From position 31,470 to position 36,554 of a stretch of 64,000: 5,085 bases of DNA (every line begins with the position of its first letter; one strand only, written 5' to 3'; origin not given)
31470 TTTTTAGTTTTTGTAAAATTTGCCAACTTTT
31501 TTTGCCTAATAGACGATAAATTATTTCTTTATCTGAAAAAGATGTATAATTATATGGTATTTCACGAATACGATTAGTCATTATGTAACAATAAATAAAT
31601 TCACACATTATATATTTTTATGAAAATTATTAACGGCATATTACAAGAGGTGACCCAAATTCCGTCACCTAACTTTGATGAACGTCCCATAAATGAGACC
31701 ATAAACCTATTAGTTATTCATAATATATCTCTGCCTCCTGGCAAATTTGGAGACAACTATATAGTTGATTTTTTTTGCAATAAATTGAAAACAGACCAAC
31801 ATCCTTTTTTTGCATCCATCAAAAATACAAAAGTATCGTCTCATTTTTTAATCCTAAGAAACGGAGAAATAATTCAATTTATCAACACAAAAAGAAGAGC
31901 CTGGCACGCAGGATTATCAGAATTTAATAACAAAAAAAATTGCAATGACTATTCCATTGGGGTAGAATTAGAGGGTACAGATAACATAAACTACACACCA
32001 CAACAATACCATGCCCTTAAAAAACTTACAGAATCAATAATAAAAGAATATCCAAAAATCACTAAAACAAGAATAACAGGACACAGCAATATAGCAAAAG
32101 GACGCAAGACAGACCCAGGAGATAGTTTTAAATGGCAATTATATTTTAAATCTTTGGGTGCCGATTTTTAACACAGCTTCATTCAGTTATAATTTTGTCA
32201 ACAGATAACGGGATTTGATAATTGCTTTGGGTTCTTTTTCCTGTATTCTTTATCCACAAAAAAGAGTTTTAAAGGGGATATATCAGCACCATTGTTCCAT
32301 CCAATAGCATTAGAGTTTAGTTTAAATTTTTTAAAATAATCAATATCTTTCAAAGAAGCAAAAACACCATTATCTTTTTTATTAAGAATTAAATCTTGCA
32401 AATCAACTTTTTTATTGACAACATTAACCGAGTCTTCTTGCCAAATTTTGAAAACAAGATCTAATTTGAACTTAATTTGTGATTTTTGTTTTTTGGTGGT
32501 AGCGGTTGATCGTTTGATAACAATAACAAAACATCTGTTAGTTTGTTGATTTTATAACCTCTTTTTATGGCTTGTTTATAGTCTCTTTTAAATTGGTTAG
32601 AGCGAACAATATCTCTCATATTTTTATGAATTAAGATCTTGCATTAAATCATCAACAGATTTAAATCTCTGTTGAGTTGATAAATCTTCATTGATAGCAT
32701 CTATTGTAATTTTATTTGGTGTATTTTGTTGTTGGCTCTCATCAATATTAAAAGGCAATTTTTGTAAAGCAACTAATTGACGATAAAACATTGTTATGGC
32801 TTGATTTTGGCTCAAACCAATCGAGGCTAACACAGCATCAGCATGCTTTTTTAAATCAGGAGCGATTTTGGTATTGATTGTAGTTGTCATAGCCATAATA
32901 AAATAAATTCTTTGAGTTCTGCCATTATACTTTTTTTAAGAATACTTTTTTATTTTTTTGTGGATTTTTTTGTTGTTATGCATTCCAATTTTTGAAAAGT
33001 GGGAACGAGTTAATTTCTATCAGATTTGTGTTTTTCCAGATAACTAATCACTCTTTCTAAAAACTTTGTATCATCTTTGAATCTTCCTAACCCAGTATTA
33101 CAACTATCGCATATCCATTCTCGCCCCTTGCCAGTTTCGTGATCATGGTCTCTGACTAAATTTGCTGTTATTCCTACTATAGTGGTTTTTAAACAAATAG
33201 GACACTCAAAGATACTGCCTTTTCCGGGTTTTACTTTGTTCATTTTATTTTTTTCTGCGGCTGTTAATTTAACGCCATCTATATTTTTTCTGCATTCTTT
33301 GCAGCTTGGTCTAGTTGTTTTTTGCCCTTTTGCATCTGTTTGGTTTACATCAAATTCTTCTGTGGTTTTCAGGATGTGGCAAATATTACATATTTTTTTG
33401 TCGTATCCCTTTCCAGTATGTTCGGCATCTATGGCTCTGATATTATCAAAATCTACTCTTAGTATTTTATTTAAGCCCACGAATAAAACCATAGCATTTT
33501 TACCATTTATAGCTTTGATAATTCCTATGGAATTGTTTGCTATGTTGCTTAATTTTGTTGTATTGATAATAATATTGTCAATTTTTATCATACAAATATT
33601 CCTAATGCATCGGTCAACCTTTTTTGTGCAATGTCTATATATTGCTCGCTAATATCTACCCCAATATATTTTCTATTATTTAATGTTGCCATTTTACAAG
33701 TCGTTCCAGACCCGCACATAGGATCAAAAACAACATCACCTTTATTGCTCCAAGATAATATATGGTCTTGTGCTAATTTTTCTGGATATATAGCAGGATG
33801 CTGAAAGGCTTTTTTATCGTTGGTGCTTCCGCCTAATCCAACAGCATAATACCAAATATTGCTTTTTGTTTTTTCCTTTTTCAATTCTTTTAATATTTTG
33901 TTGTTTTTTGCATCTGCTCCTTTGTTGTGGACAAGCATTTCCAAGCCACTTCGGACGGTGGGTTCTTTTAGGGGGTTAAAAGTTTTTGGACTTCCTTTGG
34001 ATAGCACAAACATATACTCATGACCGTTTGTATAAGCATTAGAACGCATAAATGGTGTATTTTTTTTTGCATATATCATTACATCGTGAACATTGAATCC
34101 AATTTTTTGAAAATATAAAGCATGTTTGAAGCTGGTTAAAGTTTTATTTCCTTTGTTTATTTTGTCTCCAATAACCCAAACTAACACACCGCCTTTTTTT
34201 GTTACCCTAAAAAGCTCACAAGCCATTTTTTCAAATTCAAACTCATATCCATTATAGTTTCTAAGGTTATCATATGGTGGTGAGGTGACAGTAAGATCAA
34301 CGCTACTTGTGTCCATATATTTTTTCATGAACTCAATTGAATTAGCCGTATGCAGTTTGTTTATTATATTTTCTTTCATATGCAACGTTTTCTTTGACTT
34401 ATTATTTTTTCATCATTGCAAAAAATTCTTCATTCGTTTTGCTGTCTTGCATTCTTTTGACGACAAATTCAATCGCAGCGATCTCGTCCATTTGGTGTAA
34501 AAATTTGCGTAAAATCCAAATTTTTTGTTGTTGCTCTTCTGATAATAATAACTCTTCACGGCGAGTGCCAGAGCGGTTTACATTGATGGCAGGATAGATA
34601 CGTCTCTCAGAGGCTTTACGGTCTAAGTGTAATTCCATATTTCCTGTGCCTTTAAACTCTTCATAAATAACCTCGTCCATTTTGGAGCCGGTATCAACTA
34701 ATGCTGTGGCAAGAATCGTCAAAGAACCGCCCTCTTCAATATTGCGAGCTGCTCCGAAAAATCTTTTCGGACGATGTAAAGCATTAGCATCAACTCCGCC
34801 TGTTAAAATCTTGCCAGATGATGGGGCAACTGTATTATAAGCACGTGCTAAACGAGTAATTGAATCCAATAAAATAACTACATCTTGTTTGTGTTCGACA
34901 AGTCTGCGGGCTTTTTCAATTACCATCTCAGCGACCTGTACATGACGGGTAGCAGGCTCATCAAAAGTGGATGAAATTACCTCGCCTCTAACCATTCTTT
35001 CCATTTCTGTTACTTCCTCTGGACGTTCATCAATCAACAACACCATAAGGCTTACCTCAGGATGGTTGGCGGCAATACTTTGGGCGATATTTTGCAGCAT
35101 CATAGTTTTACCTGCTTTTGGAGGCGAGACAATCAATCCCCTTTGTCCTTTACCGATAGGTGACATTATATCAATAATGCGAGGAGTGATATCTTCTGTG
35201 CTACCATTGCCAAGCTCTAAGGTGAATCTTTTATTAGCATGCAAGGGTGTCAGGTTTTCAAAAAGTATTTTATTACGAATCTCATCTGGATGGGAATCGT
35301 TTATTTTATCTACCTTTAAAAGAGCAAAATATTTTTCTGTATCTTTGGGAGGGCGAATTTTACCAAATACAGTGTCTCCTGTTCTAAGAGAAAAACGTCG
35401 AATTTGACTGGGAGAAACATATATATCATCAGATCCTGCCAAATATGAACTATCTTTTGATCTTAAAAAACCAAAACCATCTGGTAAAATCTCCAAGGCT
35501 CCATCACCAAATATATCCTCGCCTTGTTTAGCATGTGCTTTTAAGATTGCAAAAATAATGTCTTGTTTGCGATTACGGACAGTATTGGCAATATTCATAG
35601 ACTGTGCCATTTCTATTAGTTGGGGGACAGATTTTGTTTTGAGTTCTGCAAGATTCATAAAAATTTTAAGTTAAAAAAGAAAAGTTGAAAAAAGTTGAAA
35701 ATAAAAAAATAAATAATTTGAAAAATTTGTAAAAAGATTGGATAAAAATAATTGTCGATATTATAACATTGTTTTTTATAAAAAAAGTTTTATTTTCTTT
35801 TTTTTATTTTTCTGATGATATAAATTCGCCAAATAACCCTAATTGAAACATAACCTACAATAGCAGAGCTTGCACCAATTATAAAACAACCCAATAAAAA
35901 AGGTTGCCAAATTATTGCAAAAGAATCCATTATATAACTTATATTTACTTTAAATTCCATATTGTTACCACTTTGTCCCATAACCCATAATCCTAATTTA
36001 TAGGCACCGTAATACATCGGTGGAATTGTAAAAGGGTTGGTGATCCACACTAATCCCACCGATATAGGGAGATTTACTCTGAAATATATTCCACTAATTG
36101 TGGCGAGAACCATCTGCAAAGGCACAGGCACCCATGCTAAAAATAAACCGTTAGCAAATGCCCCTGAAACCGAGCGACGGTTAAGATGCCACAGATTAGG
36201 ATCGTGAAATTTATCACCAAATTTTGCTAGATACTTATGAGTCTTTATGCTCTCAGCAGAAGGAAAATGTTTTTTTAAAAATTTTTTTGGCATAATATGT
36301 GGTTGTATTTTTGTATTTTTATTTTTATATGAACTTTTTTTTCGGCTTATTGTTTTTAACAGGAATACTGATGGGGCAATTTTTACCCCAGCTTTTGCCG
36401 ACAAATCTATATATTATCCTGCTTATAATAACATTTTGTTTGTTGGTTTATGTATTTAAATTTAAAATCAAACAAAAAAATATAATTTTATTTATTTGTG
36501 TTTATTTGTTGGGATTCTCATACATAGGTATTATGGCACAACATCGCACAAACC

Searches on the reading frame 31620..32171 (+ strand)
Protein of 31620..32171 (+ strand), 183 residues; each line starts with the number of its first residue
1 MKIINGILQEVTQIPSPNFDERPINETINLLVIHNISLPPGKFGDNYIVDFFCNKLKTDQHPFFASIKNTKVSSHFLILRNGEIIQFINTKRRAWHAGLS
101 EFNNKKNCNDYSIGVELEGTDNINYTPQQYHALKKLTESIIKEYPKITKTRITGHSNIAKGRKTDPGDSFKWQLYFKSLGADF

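Call 15: search_protein_families(library=ncbifam, max_evalue=1e-10, proteins=[window:31620-32171:+])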
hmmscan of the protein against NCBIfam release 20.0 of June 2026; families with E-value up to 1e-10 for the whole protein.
window:31620-32171:+ (183 aa): 1 family
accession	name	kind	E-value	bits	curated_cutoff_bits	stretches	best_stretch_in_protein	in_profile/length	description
NF008758.0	PRK11789.1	equivalog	1.5e-79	265.8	143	1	3-179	7-182/190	1,6-anhydro-N-acetylmuramyl-L-alanine amidase AmpD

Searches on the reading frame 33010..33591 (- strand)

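Call 15: search_protein_families(library=ncbifam, max_evalue=1e-10, proteins=[window:33010-33591:-])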
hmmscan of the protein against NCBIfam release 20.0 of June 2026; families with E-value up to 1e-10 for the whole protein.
window:33010-33591:- (193 aa): 0 families

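Call 35: search_protein_families(library=pfam, max_evalue=0.01, proteins=[window:33010-33591:-])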
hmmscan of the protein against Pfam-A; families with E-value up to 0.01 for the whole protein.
window:33010-33591:- (193 aa): 4 families
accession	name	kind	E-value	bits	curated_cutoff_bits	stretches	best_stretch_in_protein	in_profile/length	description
PF18275.7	His_Me_b4a2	-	6.3e-31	106.6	25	1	58-106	4-52/52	His-Me finger endonuclease beta4-alpha2 domain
PF02945.21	Endonuclease_7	-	3.5e-20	72.1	23.6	1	108-187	9-82/82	Recombination endonuclease VII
PF18350.7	SH3_17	-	4e-18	65.5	27.7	1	2-54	1-53/53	Restriction endonuclease SH3 domain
PF24921.1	RING_XB3-XBAT31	-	0.0071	16.8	50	0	66-104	20-55/57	E3 ubiquitin-protein ligase XB3/XBAT31 RING finger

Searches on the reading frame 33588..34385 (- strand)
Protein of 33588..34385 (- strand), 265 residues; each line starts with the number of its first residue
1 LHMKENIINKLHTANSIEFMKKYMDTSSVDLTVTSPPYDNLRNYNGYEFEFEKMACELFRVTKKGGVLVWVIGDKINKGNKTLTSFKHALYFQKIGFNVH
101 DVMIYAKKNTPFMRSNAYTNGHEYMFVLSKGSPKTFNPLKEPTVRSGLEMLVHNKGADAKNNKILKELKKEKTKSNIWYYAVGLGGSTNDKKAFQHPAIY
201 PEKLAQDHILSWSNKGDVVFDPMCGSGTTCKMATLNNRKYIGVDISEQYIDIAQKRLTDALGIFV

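Call 15: search_protein_families(library=ncbifam, max_evalue=1e-10, proteins=[window:33588-34385:-])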
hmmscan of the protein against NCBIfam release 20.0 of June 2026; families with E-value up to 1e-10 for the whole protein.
window:33588-34385:- (265 aa): 3 families
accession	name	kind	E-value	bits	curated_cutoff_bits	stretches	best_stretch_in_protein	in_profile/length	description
NF050803.1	DnaMtaseCcrMCaul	equivalog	3.6e-20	72.2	830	1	161-259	149-249/350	adenine-specific DNA-methyltransferase CcrM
NF010253.0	PRK13699.1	subfamily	3.6e-18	66.1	244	0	195-258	143-206/226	DNA methyltransferase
NF008572.0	PRK11524.1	equivalog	6.7e-16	58.2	292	1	167-259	169-258/294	adenine-specific DNA-methyltransferase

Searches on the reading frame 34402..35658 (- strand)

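Call 15: search_protein_families(library=ncbifam, max_evalue=1e-10, proteins=[window:34402-35658:-])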
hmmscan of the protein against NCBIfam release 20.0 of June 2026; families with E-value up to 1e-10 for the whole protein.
window:34402-35658:- (418 aa): 16 families
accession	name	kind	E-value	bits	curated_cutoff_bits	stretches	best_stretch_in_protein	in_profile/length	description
TIGR00767.1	rho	equivalog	3.5e-212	704.7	509.45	1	2-418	2-415/415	transcription termination factor Rho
NF006886.1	PRK09376.1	equivalog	6.4e-211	700.4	315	1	1-416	1-413/413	transcription termination factor Rho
NF041509.1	paralog_Rho2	exception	8.2e-136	453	628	1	70-414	17-358/360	transcription termination factor Rho, short form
TIGR02546.1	III_secr_ATP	equivalog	8.2e-26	90.7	604.75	1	160-395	135-372/423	type III secretion system ATPase SctN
TIGR01026.1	fliI_yscN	subfamily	9.8e-26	90.5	379.5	1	123-392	122-386/440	FliI/YscN family ATPase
TIGR03498.1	FliI_clade3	equivalog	1.1e-24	86.9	587.45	1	160-396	129-369/418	flagellar protein export ATPase FliI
TIGR03496.1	FliI_clade1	equivalog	2.5e-24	85.9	619.1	1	159-393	125-363/414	flagellar protein export ATPase FliI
TIGR03497.1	FliI_clade2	equivalog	4.9e-20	71.9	629.8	1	160-392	126-360/413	flagellar protein export ATPase FliI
NF006012.0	PRK08149.1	equivalog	8.3e-20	71.1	594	1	160-402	143-388/431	type III secretion system ATPase SctN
NF005765.0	PRK07594.1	equivalog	4.6e-19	68.5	715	1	160-394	144-380/433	EscN/YscN/HrcN family type III secretion system ATPase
NF005391.0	PRK06936.1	equivalog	1.8e-18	66.6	657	1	160-394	151-387/439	type III secretion system ATPase SctN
NF005295.0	PRK06820.1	equivalog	4.2e-18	65.5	690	1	160-396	152-390/440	EscN/YscN/HrcN family type III secretion system ATPase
NF006575.0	PRK09099.1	subfamily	3.9e-16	58.9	706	1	159-396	153-392/443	type III secretion system ATPase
NF005535.1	PRK07196.1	equivalog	2.9e-14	52.9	715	1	156-393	142-382/434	flagellar protein export ATPase FliI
NF006290.1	PRK08472.1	equivalog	6.8e-13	48.2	644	1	160-392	146-380/433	flagellar protein export ATPase FliI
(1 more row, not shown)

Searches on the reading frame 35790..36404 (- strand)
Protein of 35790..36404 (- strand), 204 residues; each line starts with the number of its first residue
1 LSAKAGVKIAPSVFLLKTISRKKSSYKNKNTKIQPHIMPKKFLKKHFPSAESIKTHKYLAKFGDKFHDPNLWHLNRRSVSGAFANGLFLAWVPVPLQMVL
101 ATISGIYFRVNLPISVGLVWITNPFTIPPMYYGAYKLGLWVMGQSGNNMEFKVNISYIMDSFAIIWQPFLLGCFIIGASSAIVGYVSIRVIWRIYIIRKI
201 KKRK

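Call 15: search_protein_families(library=ncbifam, max_evalue=1e-10, proteins=[window:35790-36404:-])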
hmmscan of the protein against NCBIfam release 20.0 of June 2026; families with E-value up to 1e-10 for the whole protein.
window:35790-36404:- (204 aa): 0 families

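Call 35: search_protein_families(library=pfam, max_evalue=0.01, proteins=[window:35790-36404:-])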
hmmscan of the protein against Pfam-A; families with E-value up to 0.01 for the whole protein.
window:35790-36404:- (204 aa): 1 family
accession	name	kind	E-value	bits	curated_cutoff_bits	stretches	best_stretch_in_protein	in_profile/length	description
PF09835.14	DUF2062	-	2.4e-45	154.5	27.4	1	62-200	4-146/147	Uncharacterized protein conserved in bacteria (DUF2062)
